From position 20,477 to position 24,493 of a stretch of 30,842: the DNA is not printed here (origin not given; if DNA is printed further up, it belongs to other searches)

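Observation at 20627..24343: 1238-aa cytoplasmic-looking repeat protein ending in a calpain/papain-like protease domain, with Gly/Met-rich tracts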

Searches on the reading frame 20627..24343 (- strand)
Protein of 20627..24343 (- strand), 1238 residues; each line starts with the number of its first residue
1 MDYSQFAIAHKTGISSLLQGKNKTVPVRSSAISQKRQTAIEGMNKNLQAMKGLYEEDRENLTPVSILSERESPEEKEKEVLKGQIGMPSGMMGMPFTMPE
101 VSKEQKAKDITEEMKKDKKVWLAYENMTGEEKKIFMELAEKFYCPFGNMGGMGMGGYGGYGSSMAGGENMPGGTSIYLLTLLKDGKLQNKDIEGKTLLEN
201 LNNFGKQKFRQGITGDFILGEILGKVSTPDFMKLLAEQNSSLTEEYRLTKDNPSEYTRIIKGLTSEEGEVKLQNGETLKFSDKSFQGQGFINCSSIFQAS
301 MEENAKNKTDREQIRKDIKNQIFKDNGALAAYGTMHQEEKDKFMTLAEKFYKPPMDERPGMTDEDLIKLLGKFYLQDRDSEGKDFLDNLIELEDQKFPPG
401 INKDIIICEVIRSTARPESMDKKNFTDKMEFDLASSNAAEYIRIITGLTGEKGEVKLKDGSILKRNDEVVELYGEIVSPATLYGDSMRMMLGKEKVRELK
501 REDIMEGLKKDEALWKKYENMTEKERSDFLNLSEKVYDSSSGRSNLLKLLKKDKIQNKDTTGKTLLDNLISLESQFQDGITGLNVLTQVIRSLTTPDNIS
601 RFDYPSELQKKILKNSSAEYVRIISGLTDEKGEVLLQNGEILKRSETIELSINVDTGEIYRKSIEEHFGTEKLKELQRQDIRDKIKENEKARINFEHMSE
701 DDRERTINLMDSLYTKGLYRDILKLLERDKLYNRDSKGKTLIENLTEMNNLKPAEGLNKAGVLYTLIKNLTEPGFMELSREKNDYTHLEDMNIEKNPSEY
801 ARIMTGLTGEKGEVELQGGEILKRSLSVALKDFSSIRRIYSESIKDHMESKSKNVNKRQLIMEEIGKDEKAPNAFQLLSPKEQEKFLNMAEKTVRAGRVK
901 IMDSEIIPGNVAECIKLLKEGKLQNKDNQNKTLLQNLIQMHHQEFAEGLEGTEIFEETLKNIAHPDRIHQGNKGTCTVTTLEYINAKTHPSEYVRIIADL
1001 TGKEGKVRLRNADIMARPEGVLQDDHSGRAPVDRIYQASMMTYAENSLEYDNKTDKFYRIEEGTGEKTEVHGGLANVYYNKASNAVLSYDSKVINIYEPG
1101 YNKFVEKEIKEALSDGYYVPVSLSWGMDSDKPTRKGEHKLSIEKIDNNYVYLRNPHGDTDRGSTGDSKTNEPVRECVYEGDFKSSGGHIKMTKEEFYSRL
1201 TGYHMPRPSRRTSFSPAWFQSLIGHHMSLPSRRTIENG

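Call 3: search_protein_families(library=pfam, proteins=[window:20627-24343:-], max_evalue=10)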
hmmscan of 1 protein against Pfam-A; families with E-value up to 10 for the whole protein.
window:20627-24343:- (1238 aa): 2 families
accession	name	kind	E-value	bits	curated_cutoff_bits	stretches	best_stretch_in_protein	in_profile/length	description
PF13376.11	OmdA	-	0.00029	21.2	25.6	1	502-530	6-34/60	Bacteriocin-protection, YdeI or OmpD-Associated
PF14659.12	Phage_int_SAM_3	-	0.12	13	22.6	1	658-686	27-55/58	Phage integrase, N-terminal SAM-like domain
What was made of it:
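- On Peptidase C39 / C39-like: The window protein has no hit (call 3).
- No Pfam trafficking domain is found in the N-terminal part (call 3).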

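Call 4: search_protein_families(library=ncbifam, proteins=[window:20627-24343:-], max_evalue=10)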
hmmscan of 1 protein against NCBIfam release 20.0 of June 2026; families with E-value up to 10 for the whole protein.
window:20627-24343:- (1238 aa): 0 families

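Call 5: search_solved_structures(query=window:20627-24343:-, max_evalue=10, show_alignments=2)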
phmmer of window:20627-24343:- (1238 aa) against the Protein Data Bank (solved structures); distinct sequences matched with E-value up to 10: 1.
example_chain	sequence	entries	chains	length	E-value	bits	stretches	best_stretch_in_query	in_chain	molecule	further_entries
2djt_A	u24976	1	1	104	0.2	12.9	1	154-190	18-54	unnamed protein product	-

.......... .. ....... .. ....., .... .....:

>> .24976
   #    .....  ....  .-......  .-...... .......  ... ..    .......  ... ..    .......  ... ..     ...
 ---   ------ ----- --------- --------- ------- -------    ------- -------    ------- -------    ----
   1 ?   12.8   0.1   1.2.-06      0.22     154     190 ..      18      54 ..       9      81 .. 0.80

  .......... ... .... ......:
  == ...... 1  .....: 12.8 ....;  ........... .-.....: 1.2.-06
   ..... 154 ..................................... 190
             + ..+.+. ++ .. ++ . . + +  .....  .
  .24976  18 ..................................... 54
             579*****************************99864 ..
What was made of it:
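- Tried and rejected: Pfam, NCBIfam and PDB searches with the whole protein gave nothing usable (calls 3-5).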

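Call 9: find_homologous_proteins(query=window:20627-24343:-, max_evalue=0.001)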
Query window:20627-24343:- (1238 aa): 4 proteins with E <= 0.001 among 8000 candidates.
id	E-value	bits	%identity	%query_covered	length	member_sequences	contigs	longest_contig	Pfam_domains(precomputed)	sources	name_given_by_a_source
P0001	0.0e+0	1725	100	64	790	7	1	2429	-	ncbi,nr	ncbi:MAG TPA: hypothetical protein PL110_20245, partial [Candidatus Eremiobacteraeota bacterium]|nr:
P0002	6.6e-184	632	41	74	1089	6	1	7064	PF13376.12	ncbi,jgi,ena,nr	ncbi:MAG TPA: hypothetical protein PL110_13685 [Candidatus Eremiobacteraeota bacterium]|nr:hypotheti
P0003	1.2e-149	519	40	57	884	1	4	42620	PF13376.12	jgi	-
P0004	1.8e-129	452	37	57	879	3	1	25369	-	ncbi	ncbi:MAG: hypothetical protein ABRQ39_07350 [Candidatus Eremiobacterota bacterium]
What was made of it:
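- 20627..24343 (-): Complete ORF, 1238 aa (about 141 kDa, pI about 5.8), including the stop codon. A protein 100% identical over the first 790 aa is annotated as partial in an NCBI Candidatus Eremiobacteraeota MAG (P0001, call 9).
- At least two paralogues occur in one MAG (P0001 and P0002, locus tags PL110_20245 and PL110_13685; call 9). An independently deposited MAG record has a sequence identical over 790 aa (call 9).
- Tried and rejected: It found 4 homologues with the full protein (call 9).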

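Call 18: find_encoding_contigs(protein=P0003, flank=10000, max_places=4)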
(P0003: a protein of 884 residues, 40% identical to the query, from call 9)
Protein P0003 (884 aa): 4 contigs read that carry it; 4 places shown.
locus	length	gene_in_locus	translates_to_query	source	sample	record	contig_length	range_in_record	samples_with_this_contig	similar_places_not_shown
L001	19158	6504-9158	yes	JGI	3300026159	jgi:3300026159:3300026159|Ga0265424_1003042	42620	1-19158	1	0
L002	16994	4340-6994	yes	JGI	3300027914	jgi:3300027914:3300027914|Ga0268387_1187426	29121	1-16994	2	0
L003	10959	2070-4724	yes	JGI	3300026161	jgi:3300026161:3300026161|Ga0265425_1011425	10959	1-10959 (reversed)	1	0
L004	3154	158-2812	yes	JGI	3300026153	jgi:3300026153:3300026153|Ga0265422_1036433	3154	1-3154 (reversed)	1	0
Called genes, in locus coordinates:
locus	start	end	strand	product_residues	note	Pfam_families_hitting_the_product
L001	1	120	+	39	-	?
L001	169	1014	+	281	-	-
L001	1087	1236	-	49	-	-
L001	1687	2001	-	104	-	-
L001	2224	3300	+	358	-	PF00710:Asparaginase, PF17763:Asparaginase_C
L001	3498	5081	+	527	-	-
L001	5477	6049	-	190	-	-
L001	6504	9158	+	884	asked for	PF13376:OmdA (faint)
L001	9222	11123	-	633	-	PF13964:Beta-prop_Calicin, PF01344:Kelch_1, PF25210:Kelch_FKB95, PF24681:Kelch_KLHDC2_KLHL20_DRC7, PF01344:Kelch_1, PF13415:Beta-prop_FBX42, PF24981:Beta-prop_ATRN-LZTR1, PF25210:Kelch_FKB95, +10 more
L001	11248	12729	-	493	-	PF00069:Pkinase, PF07714:PK_Tyr_Ser-Thr, PF03109:ABC1 (weak)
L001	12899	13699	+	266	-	-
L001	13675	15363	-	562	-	-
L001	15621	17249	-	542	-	PF00515:TPR_1, PF13432:TPR_16, PF13432:TPR_16, PF13432:TPR_16, PF14559:TPR_19, PF13414:TPR_11, PF13432:TPR_16, PF14559:TPR_19, +54 more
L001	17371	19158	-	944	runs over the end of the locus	PF00675:Peptidase_M16, PF05193:Peptidase_M16_C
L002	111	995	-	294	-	PF00763:THF_DHG_CYH, PF02882:THF_DHG_CYH_C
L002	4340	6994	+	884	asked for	PF13376:OmdA (faint)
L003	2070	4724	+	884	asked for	PF13376:OmdA (faint)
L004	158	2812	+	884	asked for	PF13376:OmdA (faint)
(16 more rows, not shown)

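Call 72: search_protein_families(library=padloc, proteins=[window:20627-24343:-], max_evalue=0.01)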
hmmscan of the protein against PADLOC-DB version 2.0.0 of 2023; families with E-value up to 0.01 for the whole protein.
window:20627-24343:- (1238 aa): 0 families

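Call 79: find_encoding_contigs(protein=P0002, flank=8000, max_places=3)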
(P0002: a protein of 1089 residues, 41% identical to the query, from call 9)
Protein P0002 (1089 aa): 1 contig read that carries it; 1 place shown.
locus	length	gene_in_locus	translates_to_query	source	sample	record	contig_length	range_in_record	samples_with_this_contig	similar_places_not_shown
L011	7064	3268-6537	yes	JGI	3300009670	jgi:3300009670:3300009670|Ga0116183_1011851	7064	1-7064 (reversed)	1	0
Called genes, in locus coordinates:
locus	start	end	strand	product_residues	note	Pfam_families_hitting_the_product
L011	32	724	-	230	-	-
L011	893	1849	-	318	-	-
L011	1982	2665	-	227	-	-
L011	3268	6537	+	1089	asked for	PF13376:OmdA (faint)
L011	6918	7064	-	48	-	?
